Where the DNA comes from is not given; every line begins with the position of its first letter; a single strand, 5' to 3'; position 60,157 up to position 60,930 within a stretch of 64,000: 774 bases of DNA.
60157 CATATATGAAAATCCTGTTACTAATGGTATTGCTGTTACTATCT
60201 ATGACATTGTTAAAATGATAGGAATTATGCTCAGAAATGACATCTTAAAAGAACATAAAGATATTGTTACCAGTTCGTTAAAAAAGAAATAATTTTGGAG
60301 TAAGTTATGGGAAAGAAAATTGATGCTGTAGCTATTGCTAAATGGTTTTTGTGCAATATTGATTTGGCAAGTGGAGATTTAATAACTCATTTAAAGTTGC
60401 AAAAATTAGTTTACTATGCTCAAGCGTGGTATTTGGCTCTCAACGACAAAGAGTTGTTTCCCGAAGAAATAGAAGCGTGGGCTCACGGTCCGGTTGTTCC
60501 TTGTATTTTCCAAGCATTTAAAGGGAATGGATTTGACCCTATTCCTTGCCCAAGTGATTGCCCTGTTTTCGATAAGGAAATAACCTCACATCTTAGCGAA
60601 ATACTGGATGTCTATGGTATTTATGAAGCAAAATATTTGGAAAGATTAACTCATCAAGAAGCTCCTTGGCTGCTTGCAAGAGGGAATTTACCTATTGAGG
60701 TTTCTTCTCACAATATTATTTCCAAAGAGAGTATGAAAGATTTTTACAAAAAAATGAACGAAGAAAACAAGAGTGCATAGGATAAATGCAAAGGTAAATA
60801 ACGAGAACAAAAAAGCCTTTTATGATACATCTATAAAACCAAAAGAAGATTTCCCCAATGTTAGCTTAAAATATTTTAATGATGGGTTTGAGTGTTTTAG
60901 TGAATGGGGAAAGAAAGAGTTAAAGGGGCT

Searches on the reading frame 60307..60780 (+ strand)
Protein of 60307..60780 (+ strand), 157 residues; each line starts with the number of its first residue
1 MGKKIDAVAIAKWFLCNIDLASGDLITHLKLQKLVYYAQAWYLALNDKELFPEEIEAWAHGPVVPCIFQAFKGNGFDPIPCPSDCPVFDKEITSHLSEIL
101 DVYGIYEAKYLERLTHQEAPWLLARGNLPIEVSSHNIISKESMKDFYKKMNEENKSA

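Call 28: search_protein_families(library=pfam, proteins=[window:60307-60780:+], max_evalue=0.001)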
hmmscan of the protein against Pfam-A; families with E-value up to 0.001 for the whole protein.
window:60307-60780:+ (157 aa): 1 family
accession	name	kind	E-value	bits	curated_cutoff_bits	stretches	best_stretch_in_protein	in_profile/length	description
PF13274.11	SocA_Panacea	-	5.1e-17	63.2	25.7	1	31-121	1-112/113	Antitoxin SocA-like, Panacea domain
